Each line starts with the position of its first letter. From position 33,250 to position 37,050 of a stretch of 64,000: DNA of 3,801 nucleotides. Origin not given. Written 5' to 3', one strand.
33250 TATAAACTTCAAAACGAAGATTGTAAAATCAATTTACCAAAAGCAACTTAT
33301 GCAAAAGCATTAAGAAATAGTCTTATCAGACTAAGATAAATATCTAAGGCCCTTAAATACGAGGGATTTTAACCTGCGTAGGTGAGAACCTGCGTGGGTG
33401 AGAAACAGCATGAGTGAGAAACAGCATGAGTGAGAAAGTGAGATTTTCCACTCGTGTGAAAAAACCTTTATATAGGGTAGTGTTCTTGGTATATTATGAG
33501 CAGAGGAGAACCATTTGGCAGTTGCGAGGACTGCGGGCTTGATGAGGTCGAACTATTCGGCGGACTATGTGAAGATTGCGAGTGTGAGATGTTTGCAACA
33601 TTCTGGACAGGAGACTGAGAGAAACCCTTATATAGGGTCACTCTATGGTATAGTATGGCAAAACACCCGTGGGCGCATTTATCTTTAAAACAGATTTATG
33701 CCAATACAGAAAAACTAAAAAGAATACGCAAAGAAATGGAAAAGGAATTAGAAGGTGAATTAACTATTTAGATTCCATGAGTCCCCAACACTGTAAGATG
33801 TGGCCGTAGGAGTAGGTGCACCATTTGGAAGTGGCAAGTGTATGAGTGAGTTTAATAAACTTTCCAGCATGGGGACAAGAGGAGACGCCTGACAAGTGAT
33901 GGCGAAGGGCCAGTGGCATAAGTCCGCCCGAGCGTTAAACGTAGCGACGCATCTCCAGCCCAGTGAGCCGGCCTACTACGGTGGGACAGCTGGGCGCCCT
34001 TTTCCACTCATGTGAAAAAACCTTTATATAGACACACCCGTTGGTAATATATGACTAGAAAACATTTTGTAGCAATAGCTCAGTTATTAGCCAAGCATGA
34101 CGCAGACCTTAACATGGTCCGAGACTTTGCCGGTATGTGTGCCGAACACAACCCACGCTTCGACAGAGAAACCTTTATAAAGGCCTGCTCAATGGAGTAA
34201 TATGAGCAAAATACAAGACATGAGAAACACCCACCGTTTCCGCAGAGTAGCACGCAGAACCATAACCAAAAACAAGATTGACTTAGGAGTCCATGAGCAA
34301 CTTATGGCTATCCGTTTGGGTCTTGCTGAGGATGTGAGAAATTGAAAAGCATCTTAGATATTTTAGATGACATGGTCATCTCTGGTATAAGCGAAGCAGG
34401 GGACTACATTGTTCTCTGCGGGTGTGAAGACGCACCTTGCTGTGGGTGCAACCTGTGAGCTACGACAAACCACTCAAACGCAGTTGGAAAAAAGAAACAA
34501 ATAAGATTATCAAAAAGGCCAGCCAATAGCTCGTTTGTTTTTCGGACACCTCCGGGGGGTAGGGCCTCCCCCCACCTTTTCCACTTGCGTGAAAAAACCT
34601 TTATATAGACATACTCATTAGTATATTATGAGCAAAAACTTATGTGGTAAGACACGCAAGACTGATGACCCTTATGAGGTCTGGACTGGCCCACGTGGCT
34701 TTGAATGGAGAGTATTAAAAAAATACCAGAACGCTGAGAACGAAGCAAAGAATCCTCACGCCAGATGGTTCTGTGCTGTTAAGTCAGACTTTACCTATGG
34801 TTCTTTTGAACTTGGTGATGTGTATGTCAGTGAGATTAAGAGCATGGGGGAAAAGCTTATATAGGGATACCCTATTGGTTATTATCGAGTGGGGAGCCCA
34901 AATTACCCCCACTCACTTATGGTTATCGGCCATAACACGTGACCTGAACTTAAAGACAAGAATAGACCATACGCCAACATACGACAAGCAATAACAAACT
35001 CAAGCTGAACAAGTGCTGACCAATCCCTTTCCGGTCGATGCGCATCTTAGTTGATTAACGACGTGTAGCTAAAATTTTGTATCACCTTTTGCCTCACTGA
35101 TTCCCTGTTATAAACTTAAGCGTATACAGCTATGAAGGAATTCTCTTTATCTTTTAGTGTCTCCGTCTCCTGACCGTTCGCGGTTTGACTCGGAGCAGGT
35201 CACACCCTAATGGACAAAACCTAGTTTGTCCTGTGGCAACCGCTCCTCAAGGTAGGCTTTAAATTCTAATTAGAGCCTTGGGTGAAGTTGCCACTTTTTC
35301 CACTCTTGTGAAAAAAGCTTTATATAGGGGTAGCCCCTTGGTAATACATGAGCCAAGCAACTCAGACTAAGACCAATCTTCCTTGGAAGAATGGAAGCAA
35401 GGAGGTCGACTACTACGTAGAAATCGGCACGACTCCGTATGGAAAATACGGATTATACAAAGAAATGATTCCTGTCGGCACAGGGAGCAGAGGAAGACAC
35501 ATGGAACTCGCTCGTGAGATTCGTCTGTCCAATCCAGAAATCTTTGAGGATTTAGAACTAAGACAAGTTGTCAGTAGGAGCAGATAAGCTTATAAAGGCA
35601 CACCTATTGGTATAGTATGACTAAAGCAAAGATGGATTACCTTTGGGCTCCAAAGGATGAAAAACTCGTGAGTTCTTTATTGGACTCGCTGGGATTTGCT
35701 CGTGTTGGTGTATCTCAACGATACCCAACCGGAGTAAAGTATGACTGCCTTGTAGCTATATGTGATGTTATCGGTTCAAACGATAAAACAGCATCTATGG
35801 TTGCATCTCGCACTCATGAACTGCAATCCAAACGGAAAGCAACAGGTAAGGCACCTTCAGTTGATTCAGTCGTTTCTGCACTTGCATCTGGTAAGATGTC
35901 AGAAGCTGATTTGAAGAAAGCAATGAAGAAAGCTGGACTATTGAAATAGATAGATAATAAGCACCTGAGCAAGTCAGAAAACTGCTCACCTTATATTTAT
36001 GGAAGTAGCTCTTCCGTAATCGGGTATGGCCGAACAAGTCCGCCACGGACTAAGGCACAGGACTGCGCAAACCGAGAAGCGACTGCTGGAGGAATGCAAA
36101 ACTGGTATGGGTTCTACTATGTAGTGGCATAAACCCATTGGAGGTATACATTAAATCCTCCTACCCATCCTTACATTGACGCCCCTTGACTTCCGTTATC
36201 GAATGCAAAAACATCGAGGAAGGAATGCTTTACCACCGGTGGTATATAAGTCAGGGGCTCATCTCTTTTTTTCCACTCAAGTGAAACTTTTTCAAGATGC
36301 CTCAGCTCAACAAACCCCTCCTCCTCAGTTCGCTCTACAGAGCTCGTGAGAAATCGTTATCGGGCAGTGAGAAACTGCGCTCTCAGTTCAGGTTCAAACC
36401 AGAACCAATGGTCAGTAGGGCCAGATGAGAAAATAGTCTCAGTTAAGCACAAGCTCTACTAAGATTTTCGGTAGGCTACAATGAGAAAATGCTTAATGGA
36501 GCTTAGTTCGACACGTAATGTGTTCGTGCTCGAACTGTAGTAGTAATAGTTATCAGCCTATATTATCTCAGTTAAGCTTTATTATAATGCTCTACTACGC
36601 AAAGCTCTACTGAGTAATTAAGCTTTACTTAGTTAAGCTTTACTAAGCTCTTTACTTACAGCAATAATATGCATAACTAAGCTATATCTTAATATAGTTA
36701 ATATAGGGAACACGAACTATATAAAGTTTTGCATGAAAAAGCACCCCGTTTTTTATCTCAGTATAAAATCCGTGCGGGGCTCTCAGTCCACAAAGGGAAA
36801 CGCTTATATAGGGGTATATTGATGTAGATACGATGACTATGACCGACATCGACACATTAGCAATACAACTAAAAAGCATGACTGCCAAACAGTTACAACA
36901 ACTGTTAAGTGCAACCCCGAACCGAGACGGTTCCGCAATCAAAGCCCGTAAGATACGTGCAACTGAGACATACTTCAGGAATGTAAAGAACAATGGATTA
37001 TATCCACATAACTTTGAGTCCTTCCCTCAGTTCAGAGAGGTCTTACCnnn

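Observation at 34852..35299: ncRNA B: a stand-alone RNA gene with its own TATA promoter and terminator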

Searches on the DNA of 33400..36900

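Call 45: search_rna_families(source=window, start=33400, end=36900, threshold=evalue, max_evalue=5, show_alignments=2)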
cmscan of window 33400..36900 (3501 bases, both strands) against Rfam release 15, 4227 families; matches with E-value up to 5: 5.
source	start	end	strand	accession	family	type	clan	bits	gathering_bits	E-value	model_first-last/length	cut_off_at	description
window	35997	36171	+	RF01745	manA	Cis-reg;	-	62.8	55.2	6.9e-15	1-192/192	no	manA RNA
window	34544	34600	-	RF01696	Chlorobi-1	Gene; sRNA;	-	17.3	50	0.28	1-67/67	no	Chlorobi-1 RNA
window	34873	34927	-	RF01696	Chlorobi-1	Gene; sRNA;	-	14.9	50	1.8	1-67/67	no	Chlorobi-1 RNA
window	33810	33888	+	RF02186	ST7-OT3_4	Gene; lncRNA;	-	14.6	80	2.9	1-73/73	no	ST7 overlapping transcript 3 conserved region 4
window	34753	34851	+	RF02166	PVT1_3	Gene; lncRNA;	-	14.5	45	1.4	1-95/95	no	Pvt1 oncogene conserved region 3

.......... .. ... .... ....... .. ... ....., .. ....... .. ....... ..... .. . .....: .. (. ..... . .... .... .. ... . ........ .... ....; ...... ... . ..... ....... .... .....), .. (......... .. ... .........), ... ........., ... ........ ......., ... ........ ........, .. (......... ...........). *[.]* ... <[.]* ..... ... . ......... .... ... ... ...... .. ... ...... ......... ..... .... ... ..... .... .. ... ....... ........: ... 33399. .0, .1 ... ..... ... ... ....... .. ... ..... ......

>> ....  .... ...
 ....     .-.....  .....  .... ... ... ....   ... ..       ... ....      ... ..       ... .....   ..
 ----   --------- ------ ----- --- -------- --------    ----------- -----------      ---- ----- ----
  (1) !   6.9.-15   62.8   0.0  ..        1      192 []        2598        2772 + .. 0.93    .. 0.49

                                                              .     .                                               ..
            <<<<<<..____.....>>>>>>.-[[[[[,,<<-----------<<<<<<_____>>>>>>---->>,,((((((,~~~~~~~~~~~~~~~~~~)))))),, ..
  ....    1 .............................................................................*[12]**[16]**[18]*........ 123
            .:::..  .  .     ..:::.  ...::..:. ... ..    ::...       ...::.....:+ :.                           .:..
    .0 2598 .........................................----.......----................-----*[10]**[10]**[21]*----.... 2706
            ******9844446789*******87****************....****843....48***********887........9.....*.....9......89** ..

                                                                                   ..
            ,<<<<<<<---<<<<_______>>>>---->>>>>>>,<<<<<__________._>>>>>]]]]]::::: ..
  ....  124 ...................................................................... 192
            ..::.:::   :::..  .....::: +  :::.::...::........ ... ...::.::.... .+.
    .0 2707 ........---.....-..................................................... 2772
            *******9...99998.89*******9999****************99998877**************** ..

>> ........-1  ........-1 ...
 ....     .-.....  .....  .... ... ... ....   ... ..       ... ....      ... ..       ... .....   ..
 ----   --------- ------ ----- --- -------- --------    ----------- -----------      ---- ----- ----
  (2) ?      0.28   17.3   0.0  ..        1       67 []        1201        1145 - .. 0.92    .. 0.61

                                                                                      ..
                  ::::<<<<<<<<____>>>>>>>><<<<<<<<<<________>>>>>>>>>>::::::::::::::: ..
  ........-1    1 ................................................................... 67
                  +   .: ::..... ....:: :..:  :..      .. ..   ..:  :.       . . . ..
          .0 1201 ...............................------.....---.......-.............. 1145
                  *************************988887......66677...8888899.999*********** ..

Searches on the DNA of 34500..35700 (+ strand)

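Call 8: search_dna_similar(query=window:34500-35700:+, collection=phages, mode=distant)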
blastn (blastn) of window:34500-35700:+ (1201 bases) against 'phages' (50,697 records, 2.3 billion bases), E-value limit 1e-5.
No match.

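Call 18: search_rna_families(source=window, start=34800, end=35400, threshold=evalue, max_evalue=10, show_alignments=3)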
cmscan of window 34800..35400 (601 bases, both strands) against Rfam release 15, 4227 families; matches with E-value up to 10: 1.
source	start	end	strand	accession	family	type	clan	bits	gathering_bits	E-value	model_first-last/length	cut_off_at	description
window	34873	34927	-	RF01696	Chlorobi-1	Gene; sRNA;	-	14.9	50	0.32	1-67/67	no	Chlorobi-1 RNA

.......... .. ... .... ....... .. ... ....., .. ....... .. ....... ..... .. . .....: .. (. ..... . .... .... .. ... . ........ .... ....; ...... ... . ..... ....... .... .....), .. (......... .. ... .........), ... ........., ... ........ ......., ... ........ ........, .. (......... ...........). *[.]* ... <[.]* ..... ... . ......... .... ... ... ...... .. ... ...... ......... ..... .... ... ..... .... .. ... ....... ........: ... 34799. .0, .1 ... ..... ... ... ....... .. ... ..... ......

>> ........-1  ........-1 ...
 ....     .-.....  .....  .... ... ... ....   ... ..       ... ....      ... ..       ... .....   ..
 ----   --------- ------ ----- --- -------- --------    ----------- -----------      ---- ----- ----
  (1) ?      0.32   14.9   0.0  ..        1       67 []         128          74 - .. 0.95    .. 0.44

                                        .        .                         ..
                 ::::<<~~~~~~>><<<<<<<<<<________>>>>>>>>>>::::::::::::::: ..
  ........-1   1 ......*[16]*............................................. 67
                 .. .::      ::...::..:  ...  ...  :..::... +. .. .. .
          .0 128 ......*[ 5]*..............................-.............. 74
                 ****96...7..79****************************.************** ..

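Call 88: search_rna_families(sources=[L002, L005, L009, L012, L013, L016, L017, L028, L034], threshold=gathering)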
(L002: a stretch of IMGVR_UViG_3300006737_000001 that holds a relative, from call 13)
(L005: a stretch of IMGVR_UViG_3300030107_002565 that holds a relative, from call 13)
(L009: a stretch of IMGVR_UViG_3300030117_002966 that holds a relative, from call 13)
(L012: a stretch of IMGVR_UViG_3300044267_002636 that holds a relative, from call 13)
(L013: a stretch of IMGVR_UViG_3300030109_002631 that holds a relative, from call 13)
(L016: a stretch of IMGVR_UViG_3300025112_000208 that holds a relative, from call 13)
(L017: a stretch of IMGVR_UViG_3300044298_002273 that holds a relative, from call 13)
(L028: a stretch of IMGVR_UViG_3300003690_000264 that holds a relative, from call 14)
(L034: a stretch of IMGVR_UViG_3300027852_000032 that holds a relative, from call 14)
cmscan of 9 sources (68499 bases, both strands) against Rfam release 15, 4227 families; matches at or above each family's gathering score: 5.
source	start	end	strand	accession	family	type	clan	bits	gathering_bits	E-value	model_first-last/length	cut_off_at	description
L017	4651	4822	+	RF01745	manA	Cis-reg;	-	69.5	55.2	1.4e-15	1-192/192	no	manA RNA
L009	4651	4822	+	RF01745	manA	Cis-reg;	-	69.2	55.2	1.6e-15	1-192/192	no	manA RNA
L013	1633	1804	+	RF01745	manA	Cis-reg;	-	67.1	55.2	7e-15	1-192/192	no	manA RNA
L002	4647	4821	+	RF01745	manA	Cis-reg;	-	62.8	55.2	1.3e-13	1-192/192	no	manA RNA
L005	4651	4824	+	RF01745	manA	Cis-reg;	-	62.6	55.2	1.5e-13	1-192/192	no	manA RNA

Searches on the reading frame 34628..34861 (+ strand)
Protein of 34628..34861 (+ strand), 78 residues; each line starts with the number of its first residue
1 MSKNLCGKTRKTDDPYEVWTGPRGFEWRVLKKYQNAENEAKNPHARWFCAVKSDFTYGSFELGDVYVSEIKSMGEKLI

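Call 14: find_related_loci(query=window:34628-34861:+, collection=viral_contigs, flank=4000)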
Query window:34628-34861:+ (78 aa) in viral_contigs; peptide patterns used: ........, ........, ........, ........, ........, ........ (x = any residue, [..] = any of these).
19 stretches matched a pattern; 18 encode a relative of the query (tblastn E <= 1e-3); 18 distinct loci.
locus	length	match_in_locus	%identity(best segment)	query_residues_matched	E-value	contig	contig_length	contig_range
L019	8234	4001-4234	100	1-78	4e-52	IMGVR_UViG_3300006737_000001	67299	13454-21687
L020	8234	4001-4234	95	1-78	4e-50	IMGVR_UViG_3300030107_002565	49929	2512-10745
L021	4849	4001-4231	96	1-77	8e-50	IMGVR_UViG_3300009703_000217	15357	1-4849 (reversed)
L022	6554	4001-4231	96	1-77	8e-50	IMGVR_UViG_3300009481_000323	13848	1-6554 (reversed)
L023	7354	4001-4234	95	1-78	2e-49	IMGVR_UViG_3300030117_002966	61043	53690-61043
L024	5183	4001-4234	94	1-78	5e-49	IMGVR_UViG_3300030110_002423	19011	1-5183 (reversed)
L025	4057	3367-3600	88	1-78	3e-46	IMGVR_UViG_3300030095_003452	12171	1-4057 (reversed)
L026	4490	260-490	86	1-77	4e-44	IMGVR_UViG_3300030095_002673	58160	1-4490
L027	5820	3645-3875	81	1-77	1e-40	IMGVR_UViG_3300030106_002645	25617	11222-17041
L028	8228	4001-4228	72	1-76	2e-36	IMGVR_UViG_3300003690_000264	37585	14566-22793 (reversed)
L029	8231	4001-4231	71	1-77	4e-36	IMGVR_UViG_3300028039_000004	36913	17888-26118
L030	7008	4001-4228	72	1-76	5e-36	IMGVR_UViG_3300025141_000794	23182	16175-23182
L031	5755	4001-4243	63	1-77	3e-30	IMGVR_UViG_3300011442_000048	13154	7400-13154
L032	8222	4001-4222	62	1-74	2e-30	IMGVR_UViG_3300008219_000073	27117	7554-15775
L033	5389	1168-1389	62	1-74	2e-30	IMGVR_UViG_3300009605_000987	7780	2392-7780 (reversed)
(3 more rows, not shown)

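Call 57: search_protein_families(library=pfam, proteins=[window:34628-34861:+], max_evalue=1)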
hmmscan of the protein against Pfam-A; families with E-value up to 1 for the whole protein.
window:34628-34861:+ (78 aa): 1 family
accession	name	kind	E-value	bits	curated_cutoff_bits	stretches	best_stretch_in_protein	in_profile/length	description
PF07496.21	zf-CW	-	0.053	14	27.5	1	27-54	11-35/47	CW-type Zinc Finger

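Call 58: search_protein_families(library=phrogs, proteins=[window:34628-34861:+], max_evalue=0.1)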
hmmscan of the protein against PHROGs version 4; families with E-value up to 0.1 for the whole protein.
window:34628-34861:+ (78 aa): 0 families

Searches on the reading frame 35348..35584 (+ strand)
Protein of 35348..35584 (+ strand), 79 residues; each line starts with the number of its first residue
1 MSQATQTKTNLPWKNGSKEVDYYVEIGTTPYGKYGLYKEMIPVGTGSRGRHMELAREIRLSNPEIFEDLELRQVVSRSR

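Call 13: find_related_loci(query=window:35348-35584:+, collection=viral_contigs, flank=4000)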
Query window:35348-35584:+ (79 aa) in viral_contigs; peptide patterns used: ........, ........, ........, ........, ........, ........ (x = any residue, [..] = any of these).
36 stretches matched a pattern; 17 encode a relative of the query (tblastn E <= 1e-3); 17 distinct loci.
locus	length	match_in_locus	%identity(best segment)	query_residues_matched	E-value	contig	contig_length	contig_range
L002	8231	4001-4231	95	1-77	7e-49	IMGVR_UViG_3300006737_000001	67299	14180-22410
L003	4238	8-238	95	1-77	7e-49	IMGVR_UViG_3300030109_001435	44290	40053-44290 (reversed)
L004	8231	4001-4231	96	1-77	1e-48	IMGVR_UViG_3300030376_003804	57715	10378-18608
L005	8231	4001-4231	92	1-77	2e-47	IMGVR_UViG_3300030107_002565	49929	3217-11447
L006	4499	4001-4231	81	1-77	2e-42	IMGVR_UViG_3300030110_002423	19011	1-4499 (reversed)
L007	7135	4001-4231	79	1-77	1e-41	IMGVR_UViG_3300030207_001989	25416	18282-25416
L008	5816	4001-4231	78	1-77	2e-41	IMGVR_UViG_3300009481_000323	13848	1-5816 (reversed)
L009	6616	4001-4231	74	1-77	5e-39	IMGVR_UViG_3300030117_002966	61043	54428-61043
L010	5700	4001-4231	83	1-77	7e-43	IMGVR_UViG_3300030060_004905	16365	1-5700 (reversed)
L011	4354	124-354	73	1-77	7e-38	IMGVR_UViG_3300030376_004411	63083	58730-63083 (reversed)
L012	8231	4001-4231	68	1-77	4e-36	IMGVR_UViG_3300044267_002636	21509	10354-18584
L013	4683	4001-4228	68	2-77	6e-36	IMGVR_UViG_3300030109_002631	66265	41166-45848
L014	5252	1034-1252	74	6-77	4e-35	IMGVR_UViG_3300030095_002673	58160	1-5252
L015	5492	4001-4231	66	1-77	5e-35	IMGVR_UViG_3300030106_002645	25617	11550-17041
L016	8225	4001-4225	69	4-77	3e-34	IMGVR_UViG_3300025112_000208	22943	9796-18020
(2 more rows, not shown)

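Call 40: find_related_loci(query=A2, collection=genome_contigs, flank=3000)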
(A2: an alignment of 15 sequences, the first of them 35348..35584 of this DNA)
Query A2 (79 aa) in genome_contigs; peptide patterns used: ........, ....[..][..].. (x = any residue, [..] = any of these).
39 stretches matched a pattern, but none encodes a relative of the query by tblastn (E <= 1e-3).

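Call 41: find_related_loci(query=A2, collection=metagenome_contigs, flank=1500)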
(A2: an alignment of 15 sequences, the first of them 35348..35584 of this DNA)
Query A2 (79 aa) in metagenome_contigs; peptide patterns used: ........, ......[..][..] (x = any residue, [..] = any of these).
248 stretches matched a pattern; 174 encode a relative of the query (tblastn E <= 1e-3); the best 80 are kept; 80 distinct loci.
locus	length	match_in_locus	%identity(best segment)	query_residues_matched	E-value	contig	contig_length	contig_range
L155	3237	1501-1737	100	1-79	4e-51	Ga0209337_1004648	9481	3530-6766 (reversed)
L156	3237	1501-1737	100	1-79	4e-51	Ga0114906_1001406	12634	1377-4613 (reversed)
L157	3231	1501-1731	95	1-77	1e-48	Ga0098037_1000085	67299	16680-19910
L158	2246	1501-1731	95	1-77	1e-48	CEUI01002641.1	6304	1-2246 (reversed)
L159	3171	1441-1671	95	1-77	1e-48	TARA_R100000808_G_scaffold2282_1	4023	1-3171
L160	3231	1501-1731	96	1-77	3e-48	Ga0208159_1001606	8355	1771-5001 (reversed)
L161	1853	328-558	91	1-77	5e-47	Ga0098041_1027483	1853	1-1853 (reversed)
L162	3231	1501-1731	90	1-77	2e-46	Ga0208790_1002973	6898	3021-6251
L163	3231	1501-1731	90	1-77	2e-46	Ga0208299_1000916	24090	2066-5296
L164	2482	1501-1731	90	1-77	2e-46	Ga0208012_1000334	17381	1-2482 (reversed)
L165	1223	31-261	90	1-77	4e-48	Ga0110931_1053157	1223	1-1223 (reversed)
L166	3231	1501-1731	87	1-77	4e-45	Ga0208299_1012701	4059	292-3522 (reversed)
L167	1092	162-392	87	1-77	6e-47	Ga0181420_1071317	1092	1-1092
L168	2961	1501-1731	87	1-77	1e-44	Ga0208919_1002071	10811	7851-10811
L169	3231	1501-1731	86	1-77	2e-44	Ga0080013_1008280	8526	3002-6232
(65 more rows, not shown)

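Call 57: search_protein_families(library=pfam, proteins=[window:35348-35584:+], max_evalue=1)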
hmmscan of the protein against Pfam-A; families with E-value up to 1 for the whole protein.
window:35348-35584:+ (79 aa): 0 families

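Call 58: search_protein_families(library=phrogs, proteins=[window:35348-35584:+], max_evalue=0.1)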
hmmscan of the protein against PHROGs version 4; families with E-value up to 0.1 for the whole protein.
window:35348-35584:+ (79 aa): 0 families

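Call 75: predict_structure(alignment_id=A2)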
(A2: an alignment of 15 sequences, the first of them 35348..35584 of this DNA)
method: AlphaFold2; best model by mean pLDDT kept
length: 79 residues; sequences in the alignment: 15
mean_pLDDT: 47.7   pTM: 0.31
mean pLDDT of the five models: 47.7, 44.7, 42.6, 40.0, 40.0
residues with pLDDT >= 90: 0; 70-90: 0; 50-70: 27; < 50: 52
segments of 3 or more residues with pLDDT < 50: 1-14, 17-48, 75-79
pLDDT, mean of each block of 10 residues (from residue 1): 37 47 44 37 46 64 62 45
secondary structure, 60 per line:
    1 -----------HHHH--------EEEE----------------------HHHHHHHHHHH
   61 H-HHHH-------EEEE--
elements in order: H12-15 E24-27 H50-61 H63-66 E74-77
